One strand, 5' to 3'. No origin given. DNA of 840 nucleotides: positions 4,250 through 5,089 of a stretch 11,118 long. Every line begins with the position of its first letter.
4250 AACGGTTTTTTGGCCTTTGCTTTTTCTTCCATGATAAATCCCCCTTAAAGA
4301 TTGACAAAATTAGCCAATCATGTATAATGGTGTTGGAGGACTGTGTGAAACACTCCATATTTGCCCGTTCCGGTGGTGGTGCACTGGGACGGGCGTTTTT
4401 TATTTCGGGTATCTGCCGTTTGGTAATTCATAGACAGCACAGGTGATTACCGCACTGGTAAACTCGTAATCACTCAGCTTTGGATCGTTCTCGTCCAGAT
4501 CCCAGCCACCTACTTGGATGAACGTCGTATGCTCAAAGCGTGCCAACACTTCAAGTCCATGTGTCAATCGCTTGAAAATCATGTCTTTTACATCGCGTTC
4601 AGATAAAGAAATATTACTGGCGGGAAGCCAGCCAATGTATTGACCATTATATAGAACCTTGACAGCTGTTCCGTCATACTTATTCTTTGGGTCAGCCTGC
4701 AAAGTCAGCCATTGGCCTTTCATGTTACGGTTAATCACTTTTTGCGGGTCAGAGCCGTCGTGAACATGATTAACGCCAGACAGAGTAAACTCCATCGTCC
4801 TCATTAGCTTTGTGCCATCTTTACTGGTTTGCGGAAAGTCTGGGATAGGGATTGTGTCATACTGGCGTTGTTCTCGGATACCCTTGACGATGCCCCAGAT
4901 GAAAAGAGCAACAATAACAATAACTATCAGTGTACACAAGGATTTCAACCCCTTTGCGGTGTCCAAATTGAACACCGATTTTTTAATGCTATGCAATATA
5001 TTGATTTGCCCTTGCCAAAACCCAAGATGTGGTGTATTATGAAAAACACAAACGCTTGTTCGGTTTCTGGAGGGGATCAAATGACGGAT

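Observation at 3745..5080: Ltp exclusion protein paired with a membrane-tethered HIRAN-domain protein in the integrase-repressor slot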

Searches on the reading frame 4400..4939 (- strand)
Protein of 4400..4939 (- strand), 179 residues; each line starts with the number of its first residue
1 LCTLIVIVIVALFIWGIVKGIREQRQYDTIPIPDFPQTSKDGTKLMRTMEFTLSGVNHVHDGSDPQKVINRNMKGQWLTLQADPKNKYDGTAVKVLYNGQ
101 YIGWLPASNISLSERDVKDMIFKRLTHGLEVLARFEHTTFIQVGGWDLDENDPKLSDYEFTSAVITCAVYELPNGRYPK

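Call 5: search_protein_families(library=phrogs, proteins=[window:4400-4939:-], max_evalue=0.01)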
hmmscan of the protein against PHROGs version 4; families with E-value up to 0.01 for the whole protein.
window:4400-4939:- (179 aa): 2 families
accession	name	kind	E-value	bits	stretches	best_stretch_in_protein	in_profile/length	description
phrog_8026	-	unknown function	6.7e-05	23.5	1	51-123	130-198/246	-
phrog_27141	-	unknown function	0.001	20.1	1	49-137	6-88/139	-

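Call 6: search_protein_families(library=padloc, proteins=[window:4400-4939:-], max_evalue=0.1)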
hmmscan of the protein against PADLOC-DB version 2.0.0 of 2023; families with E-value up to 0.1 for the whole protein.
window:4400-4939:- (179 aa): 5 families
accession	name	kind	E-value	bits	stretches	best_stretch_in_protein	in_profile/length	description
PDLC04347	PDC-M03B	-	1.1e-09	36.2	1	24-107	106-185/245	-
PDLC04352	PDC-M03B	-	2e-06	25.6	1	47-108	132-190/250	-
PDLC04349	PDC-M03B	-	2.3e-06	25.4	1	48-107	129-190/232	-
PDLC04348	PDC-M03B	-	0.00011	20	1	24-106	108-187/248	-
PDLC04351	PDC-M03B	-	0.0048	14.5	1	49-104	131-186/255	-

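Call 7: search_protein_families(library=ncbifam, proteins=[window:4400-4939:-], max_evalue=0.1)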
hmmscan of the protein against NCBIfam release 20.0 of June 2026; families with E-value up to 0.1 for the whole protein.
window:4400-4939:- (179 aa): 0 families

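Call 8: find_homologous_proteins(query=window:4400-4939:-, max_evalue=0.001)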
Query window:4400-4939:- (179 aa): 28 proteins with E <= 0.001 among 43 candidates.
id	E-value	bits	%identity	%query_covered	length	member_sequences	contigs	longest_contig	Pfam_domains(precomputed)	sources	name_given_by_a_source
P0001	4.5e-118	409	99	100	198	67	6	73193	-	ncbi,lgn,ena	-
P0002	2.6e-106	371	87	100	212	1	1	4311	-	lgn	-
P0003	2.7e-106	371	92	100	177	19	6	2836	-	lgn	-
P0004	1.2e-102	359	84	99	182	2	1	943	-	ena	-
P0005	1.8e-101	355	84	100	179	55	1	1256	-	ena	-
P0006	2.8e-99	348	82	100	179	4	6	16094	-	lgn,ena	-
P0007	4.8e-99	347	85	100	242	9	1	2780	-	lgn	-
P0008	2.0e-95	336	80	100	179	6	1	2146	-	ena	-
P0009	6.4e-95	334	88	93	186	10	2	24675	-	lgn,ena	-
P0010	1.9e-90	319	83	93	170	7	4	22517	-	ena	-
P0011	1.5e-81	290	81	83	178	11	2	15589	-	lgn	-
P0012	1.1e-79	284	79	84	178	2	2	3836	-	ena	-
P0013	1.6e-79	284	79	83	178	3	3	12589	-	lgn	-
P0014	8.0e-77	275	67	98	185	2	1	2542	PF08797.17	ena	-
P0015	2.0e-76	274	70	98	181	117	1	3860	-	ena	-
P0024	2.8e-52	195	60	80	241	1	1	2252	-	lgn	-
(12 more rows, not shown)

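Call 10: search_protein_families(library=pfam, alignment_id=A1, max_evalue=0.1)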
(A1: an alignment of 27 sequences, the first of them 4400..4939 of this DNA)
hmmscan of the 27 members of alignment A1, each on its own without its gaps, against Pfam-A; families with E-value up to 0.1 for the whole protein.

A. member 1, window:4400-4939:- (179 aa): 1 family
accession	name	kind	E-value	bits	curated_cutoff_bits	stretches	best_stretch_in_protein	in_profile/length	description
PF08797.16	HIRAN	-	0.0068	16.6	24.7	1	75-108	23-57/96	HIRAN domain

B. families by the number of members that match (of 27 scanned): 7 families
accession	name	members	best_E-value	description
PF08797.16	HIRAN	25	4.7e-06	HIRAN domain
PF05961.16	Chordopox_A13L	4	0.0064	Chordopoxvirus A13L protein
PF14470.12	bPH_3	1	9.4e-05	Bacterial PH domain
PF06923.16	GutM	1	0.021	Glucitol operon activator protein (GutM)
PF16020.10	Deltameth_res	1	0.042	Deltamethrin resistance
PF06103.16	DUF948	1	0.048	Bacterial protein of unknown function (DUF948)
PF06372.18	Gemin6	1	0.072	Gemin6 Sm-like domain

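Call 11: search_solved_structures(query=A1, max_evalue=10, show_alignments=3)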
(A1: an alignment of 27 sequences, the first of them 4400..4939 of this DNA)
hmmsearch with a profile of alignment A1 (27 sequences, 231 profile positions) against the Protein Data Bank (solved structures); distinct sequences matched with E-value up to 10: 7.
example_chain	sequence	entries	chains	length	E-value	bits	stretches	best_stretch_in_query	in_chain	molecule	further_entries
2mzn_A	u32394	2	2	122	0.026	17.1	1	126-154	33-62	Helicase-like transcription factor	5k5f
4xzf_A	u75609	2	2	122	0.027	17.1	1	126-154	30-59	Helicase-like transcription factor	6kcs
5bnh_A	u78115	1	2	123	0.027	17.1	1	126-154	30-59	Helicase-like transcription factor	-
4s0n_A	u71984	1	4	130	0.029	17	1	126-154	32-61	Helicase-like transcription factor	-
4xzg_A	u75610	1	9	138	0.031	16.9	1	126-154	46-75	Helicase-like transcription factor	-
5xu1_M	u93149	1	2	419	0.26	13.9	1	33-104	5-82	ABC transporter permeae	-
5zu6_A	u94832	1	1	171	1.3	11.6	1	79-126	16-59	CBM32 domain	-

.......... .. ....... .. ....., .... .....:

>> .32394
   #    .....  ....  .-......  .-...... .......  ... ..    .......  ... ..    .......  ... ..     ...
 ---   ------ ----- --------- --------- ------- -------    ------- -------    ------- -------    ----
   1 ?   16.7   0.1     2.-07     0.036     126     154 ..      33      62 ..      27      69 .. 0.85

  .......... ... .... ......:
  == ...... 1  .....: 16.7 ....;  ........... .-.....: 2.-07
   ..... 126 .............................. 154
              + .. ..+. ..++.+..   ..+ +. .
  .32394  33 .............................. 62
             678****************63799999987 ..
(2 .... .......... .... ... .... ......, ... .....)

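Call 13: find_encoding_contigs(protein=P0001, flank=10000, max_places=6)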
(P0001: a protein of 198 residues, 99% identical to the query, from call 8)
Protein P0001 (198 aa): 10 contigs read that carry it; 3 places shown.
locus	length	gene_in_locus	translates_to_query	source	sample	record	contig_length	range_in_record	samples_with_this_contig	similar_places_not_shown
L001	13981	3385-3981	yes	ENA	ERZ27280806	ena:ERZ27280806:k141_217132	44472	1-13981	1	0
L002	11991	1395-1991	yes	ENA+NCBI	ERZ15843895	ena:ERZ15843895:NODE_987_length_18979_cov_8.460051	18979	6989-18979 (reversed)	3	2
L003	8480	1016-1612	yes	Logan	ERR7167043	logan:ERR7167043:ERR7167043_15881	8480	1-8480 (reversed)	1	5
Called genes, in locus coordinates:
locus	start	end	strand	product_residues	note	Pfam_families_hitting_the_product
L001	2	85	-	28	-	?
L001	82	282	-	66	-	-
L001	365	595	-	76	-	-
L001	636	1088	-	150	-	PF01381:HTH_3, PF13560:HTH_31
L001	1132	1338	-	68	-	PF07022:Phage_CI_repr (weak), PF12844:HTH_19, PF13443:HTH_26, PF13560:HTH_31 (weak), PF01381:HTH_3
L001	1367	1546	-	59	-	-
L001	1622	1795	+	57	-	-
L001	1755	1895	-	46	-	-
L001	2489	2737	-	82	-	PF12844:HTH_19 (weak), PF13560:HTH_31 (faint), PF01381:HTH_3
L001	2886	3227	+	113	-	PF12844:HTH_19 (weak), PF13560:HTH_31 (weak), PF01381:HTH_3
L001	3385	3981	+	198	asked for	-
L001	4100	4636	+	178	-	PF07553:Lipoprotein_Ltp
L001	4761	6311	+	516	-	PF00239:Resolvase, PF07508:Recombinase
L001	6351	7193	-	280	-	PF01476:LysM, PF00704:Glyco_hydro_18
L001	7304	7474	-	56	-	PF12669:FeoB_associated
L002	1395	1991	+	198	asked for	-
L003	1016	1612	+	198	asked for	-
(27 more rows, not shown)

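Call 15: find_encoding_contigs(protein=P0009, flank=6000, max_places=3)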
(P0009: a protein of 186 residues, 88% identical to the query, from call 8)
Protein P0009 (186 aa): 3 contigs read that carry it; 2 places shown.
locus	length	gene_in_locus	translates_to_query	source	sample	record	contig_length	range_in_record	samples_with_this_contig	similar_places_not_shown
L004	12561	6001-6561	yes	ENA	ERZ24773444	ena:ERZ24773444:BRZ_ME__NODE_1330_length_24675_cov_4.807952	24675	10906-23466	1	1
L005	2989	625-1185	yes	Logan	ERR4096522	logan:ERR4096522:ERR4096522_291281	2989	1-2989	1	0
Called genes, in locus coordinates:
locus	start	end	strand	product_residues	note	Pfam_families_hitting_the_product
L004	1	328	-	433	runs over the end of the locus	PF00772:DnaB, PF13481:AAA_25, PF03796:DnaB_C, PF07088:GvpD_P-loop (weak)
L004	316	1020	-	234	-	-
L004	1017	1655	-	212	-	-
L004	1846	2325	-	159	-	PF01381:HTH_3, PF13560:HTH_31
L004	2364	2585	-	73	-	-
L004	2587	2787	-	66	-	PF13443:HTH_26, PF13560:HTH_31 (weak), PF01381:HTH_3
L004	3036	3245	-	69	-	-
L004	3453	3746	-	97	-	-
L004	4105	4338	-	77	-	-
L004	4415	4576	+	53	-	-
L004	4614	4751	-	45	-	-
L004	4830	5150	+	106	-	-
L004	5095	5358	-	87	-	-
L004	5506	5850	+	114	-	PF01381:HTH_3, PF12844:HTH_19, PF13443:HTH_26 (weak), PF13560:HTH_31, PF15731:MqsA_antitoxin (weak)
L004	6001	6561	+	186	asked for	-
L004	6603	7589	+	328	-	PF00533:BRCT (weak)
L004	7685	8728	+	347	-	PF00589:Phage_integrase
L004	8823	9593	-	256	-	PF01026:TatD_DNase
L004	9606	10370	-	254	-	PF00702:Hydrolase (faint), PF05116:S6PP (faint), PF08282:Hydrolase_3, PF12710:HAD (faint)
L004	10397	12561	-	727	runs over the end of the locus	PF01966:HD, PF13328:HD_4, PF04607:RelA_SpoT, PF02824:TGS, PF19296:RelA_AH, PF28438:RelA_RIS, PF01842:ACT (faint), PF13291:ACT_4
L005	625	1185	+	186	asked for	-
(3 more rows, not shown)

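Call 16: find_encoding_contigs(protein=P0011, flank=6000, max_places=3)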
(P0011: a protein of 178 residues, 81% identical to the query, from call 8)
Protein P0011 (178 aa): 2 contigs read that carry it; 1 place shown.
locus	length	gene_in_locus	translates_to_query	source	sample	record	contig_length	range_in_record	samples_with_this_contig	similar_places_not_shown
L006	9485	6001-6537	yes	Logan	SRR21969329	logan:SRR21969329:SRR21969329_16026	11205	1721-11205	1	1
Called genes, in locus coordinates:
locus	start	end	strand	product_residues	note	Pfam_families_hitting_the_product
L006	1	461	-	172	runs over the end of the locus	-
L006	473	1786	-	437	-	PF00772:DnaB, PF13481:AAA_25 (weak), PF03796:DnaB_C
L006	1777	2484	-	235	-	-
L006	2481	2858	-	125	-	-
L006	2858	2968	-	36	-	-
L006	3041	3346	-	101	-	-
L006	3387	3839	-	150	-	PF01381:HTH_3, PF13560:HTH_31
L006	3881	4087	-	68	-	PF13443:HTH_26, PF13560:HTH_31 (weak), PF01381:HTH_3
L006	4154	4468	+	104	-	-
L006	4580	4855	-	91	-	-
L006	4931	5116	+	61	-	-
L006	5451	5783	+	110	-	PF01381:HTH_3, PF12844:HTH_19, PF13560:HTH_31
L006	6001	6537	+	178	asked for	-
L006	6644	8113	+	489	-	PF00239:Resolvase, PF07508:Recombinase, PF13408:Zn_ribbon_recom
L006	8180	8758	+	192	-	PF05067:Mn_catalase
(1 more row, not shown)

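Call 17: find_encoding_contigs(protein=P0006, flank=6000, max_places=3)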
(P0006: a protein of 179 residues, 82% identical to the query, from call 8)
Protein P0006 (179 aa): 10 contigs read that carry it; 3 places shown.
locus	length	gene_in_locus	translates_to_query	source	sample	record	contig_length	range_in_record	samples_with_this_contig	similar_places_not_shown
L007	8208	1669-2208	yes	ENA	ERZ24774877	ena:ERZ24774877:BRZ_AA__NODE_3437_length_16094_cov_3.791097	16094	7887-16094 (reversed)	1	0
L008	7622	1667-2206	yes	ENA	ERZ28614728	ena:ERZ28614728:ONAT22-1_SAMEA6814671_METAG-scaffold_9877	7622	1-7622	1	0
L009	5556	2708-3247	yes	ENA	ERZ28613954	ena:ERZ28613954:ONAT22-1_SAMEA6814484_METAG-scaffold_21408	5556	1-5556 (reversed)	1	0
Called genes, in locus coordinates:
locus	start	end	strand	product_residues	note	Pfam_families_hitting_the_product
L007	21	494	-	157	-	PF12844:HTH_19 (weak), PF01381:HTH_3, PF13560:HTH_31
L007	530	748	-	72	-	PF12728:HTH_17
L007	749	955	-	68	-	PF12844:HTH_19 (weak), PF01381:HTH_3, PF13443:HTH_26 (weak), PF13560:HTH_31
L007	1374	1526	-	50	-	-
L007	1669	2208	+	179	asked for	-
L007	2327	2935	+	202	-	-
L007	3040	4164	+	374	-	PF14659:Phage_int_SAM_3, PF00589:Phage_integrase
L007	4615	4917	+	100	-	-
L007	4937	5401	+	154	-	PF01381:HTH_3, PF13560:HTH_31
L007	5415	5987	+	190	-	-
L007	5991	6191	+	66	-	-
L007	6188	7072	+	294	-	-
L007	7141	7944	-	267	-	PF01520:Amidase_3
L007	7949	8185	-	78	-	PF04688:Holin_SPP1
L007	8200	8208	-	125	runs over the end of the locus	-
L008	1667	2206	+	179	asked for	-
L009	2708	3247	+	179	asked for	-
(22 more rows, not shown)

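Call 18: predict_structure(alignment_id=A1)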
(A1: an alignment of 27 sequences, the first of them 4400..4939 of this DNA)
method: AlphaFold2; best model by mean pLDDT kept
length: 179 residues; sequences in the alignment: 27
mean_pLDDT: 92.9   pTM: 0.81
mean pLDDT of the five models: 92.9, 92.1, 91.7, 90.7, 86.6
residues with pLDDT >= 90: 126; 70-90: 52; 50-70: 1; < 50: 0
segments of 3 or more residues with pLDDT < 50: none
pLDDT, mean of each block of 10 residues (from residue 1): 83 87 81 94 96 96 96 95 96 98 95 97 96 97 88 91 98 89
secondary structure, 60 per line:
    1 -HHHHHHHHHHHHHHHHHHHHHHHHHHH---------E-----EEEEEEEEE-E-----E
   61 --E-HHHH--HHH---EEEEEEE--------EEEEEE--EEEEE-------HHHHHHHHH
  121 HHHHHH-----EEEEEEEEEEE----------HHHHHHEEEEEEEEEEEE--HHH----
elements in order: H2-28 E44-52 H65-68 E77-83 E92-97 E100-104 H112-126 E132-142 H153-158 E159-170

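Call 21: fold_search(model_id=the predicted structure, library=pdb)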
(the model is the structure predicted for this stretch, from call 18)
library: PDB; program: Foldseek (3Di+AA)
matches with E <= 10: 495; with E <= 0.001: 10
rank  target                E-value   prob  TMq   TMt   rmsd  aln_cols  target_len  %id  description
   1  3k2y_D                1.7e-04  1.00  0.39  0.63   5.6       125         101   14  Crystal structure of protein lp_0118 from Lactobacillus plantarum,northeast structural genomics consortium target LpR9 (released 2009-11-17)
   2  4s0n_C                2.3e-04  1.00  0.45  0.63   4.8       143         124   17  Crystal Structure of HLTF HIRAN Domain bound to DNA (released 2015-05-27)
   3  3k2y_B                3.6e-04  1.00  0.39  0.62   5.2       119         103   14  Crystal structure of protein lp_0118 from Lactobacillus plantarum,northeast structural genomics consortium target LpR9 (released 2009-11-17)
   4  3k2y_A                3.8e-04  1.00  0.38  0.61   5.0       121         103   12  Crystal structure of protein lp_0118 from Lactobacillus plantarum,northeast structural genomics consortium target LpR9 (released 2009-11-17)
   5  4s0n_D                4.0e-04  1.00  0.45  0.61   4.9       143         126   17  Crystal Structure of HLTF HIRAN Domain bound to DNA (released 2015-05-27)
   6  3k2y_C                5.1e-04  1.00  0.38  0.62   5.4       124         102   14  Crystal structure of protein lp_0118 from Lactobacillus plantarum,northeast structural genomics consortium target LpR9 (released 2009-11-17)
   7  6kcs_A                5.4e-04  1.00  0.44  0.65   4.6       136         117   15  Crystal structure of HIRAN domain of HLTF in complex with duplex DNA (released 2020-06-10)
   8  4s0n_B                5.4e-04  1.00  0.42  0.58   5.0       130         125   16  Crystal Structure of HLTF HIRAN Domain bound to DNA (released 2015-05-27)
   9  4xzg_A                7.4e-04  1.00  0.46  0.65   4.7       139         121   16  Crystal structure of HIRAN domain of human HLTF (released 2015-04-15)
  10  4xzg_C                8.3e-04  1.00  0.44  0.63   6.8       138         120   17  Crystal structure of HIRAN domain of human HLTF (released 2015-04-15)
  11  4xzg_G                1.5e-03  1.00  0.39  0.54   7.3       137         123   15  Crystal structure of HIRAN domain of human HLTF (released 2015-04-15)
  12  4xzf_A                1.9e-03  1.00  0.44  0.62   5.6       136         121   18  Crystal structure of HIRAN domain of human HLTF in complex with DNA (released 2015-04-15)
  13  5bnh_A                2.0e-03  1.00  0.39  0.54   7.0       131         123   17  Crystal structure of the HLTF HIRAN domain with a ssDNA fragment (released 2016-05-25)
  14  4xzg_H                2.2e-03  1.00  0.43  0.60   5.5       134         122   18  Crystal structure of HIRAN domain of human HLTF (released 2015-04-15)
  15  4xzg_F                2.3e-03  1.00  0.45  0.63   5.6       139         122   17  Crystal structure of HIRAN domain of human HLTF (released 2015-04-15)
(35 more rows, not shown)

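Call 22: fold_search(model_id=the predicted structure, library=viral)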
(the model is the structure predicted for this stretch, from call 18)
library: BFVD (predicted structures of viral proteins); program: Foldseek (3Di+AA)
matches with E <= 10: 636; with E <= 0.001: 11
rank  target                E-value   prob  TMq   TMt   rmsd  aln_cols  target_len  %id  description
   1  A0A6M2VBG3            7.6e-06  1.00  0.42  0.46  10.0       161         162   13  (no name in the UniProt tables at hand)
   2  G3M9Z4                1.7e-05  1.00  0.43  0.63   4.7       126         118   19  Gp253 [Bacillus phage G]
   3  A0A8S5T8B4            3.2e-05  1.00  0.45  0.22   5.6       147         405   22  ATP dependent helicase [Podoviridae sp. ctU557]
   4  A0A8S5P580            3.2e-05  1.00  0.48  0.21   5.7       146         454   15  DNA polymerase III subunit alpha [Siphoviridae sp. ct3yx7]
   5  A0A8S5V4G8            8.9e-05  1.00  0.48  0.29  13.7       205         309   16  HIRAN domain [Myoviridae sp. ctKkB1]
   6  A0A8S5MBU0            1.2e-04  1.00  0.39  0.36   8.5       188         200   14  Uncharacterized protein [Myoviridae sp. ct9Fw19]
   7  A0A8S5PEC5            3.1e-04  1.00  0.41  0.38  16.0       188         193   14  Glycine rich protein family [Siphoviridae sp. ct0UO21]
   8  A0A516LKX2            4.8e-04  1.00  0.31  0.19   7.8       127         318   15  (no name in the UniProt tables at hand)
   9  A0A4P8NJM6            4.8e-04  1.00  0.31  0.47   8.8       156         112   16  (no name in the UniProt tables at hand)
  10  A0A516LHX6            5.1e-04  1.00  0.36  0.55   5.8       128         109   14  (no name in the UniProt tables at hand)
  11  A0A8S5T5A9            7.7e-04  0.98  0.32  0.16  17.9       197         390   15  DUF4236 domain-containing protein [Myoviridae sp. ct6eX13]
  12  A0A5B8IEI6            1.4e-03  1.00  0.42  0.58  12.7       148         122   18  HIRAN domain protein [Mimiviridae sp. ChoanoV1]
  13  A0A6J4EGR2            2.3e-03  1.00  0.41  0.56   5.3       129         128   15  (no name in the UniProt tables at hand)
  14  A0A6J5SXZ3            4.4e-03  1.00  0.35  0.35   5.8       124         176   14  HIRAN domain containing protein [uncultured Caudovirales phage]
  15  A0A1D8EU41            5.0e-03  0.98  0.38  0.14  14.5       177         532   17  DNA binding domain protein [Propionibacterium phage E6]
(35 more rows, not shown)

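Call 28: find_related_loci(query=A1, collection=genome_contigs, flank=6000)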
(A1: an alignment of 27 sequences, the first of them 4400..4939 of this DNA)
Query A1 (179 aa) in genome_contigs; peptide patterns used: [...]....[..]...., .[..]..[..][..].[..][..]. (x = any residue, [..] = any of these).
27 stretches matched a pattern; 1 encode a relative of the query (tblastn E <= 1e-3); 1 distinct loci.
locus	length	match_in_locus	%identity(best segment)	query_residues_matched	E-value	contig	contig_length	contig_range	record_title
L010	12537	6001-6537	84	1-179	8e-108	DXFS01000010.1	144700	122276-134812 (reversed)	MAG TPA_asm: Candidatus Agathobaculum pullistercoris isolate CHK180-9785 CHK180__C26849_L144700_SAMEA5754824, whole geno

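Call 30: find_related_loci(query=A1, collection=viral_contigs, flank=6000)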
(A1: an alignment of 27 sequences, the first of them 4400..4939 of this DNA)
Query A1 (179 aa) in viral_contigs; peptide patterns used: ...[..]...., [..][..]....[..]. (x = any residue, [..] = any of these).
21 stretches matched a pattern; 2 encode a relative of the query (tblastn E <= 1e-3); 2 distinct loci.
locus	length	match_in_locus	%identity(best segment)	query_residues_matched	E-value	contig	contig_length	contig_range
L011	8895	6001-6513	71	4-179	3e-83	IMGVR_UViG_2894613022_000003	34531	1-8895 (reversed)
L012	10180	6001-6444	78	32-179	1e-80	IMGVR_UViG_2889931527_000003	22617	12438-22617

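Call 36: search_protein_families(library=pfam, proteins=[L004:6603-7589:+, L007:2327-2935:+, L012:6712-7158:+, L011:6680-7081:+, L011:7078-7476:+, L011:5347-5961:+, L010:6659-7300:+, L012:5881-6447:+], max_evalue=0.01)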
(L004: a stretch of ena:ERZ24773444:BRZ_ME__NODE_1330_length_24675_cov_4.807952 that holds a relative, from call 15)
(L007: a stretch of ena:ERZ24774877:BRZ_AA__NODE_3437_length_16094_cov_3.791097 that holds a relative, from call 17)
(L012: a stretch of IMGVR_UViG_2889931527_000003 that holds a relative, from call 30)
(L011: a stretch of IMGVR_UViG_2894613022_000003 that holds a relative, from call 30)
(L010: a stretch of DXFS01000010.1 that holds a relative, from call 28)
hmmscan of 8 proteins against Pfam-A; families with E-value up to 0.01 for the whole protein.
L004:6603-7589:+ (328 aa): 1 family
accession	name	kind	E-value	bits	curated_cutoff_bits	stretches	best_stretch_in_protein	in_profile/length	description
PF00533.33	BRCT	-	2.1e-07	31.5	21.3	1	232-283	3-55/78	BRCA1 C Terminus (BRCT) domain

L007:2327-2935:+ (202 aa): 2 families
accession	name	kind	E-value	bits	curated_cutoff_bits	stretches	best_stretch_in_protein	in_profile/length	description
PF07553.16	Lipoprotein_Ltp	-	1.1e-43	147.5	23.2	3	156-197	1-45/48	Host cell surface-exposed lipoprotein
PF21982.2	RecX_HTH1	-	3.6e-07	30.5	26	0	67-106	1-40/40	RecX, first three-helix domain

L012:6712-7158:+ (148 aa): 0 families

L011:6680-7081:+ (133 aa): 0 families

L011:7078-7476:+ (132 aa): 9 families
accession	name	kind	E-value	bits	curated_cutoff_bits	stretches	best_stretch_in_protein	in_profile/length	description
PF01381.28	HTH_3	-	8.3e-15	55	23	1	37-87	2-52/55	Helix-turn-helix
PF13560.12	HTH_31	-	1.3e-08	35.5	27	1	40-84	10-55/64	Helix-turn-helix domain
PF12844.13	HTH_19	-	3.3e-08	33.8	30.2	1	40-89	8-57/64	Helix-turn-helix domain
PF13744.12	HTH_37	-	6.8e-08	32.6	27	1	28-89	15-77/80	Helix-turn-helix domain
PF22495.2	HTH_92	-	6.8e-06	25.7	27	1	40-69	4-33/45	RsaL-like HTH domain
PF13443.12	HTH_26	-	0.00033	21.3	22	1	36-81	2-48/63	Cro/C1-type HTH DNA-binding domain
PF13413.12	HTH_25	-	0.0011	19.2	24.6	1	38-68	4-34/62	Helix-turn-helix domain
PF08667.16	BetR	-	0.0025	18.4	21.6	1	27-101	5-79/148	BetR domain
PF16270.11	DUF4923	-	0.0025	18.1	22.8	1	7-73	25-89/176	Lipocalin-like domain (DUF4923)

L011:5347-5961:+ (204 aa): 2 families
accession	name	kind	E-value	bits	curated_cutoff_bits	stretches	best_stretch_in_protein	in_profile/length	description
PF07553.16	Lipoprotein_Ltp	-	1.2e-41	141.1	23.2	3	111-154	1-47/48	Host cell surface-exposed lipoprotein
PF14028.11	Lant_dehydr_C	-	0.00042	21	24.4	0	120-153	67-98/255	Lantibiotic biosynthesis dehydratase C-term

L010:6659-7300:+ (213 aa): 2 families
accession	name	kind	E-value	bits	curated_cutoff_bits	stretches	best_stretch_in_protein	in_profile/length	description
PF07553.16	Lipoprotein_Ltp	-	3.4e-43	146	23.2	3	167-210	1-47/48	Host cell surface-exposed lipoprotein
PF21982.2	RecX_HTH1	-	6.7e-05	23.2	26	0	78-115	1-38/40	RecX, first three-helix domain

L012:5881-6447:+ (188 aa): 0 families
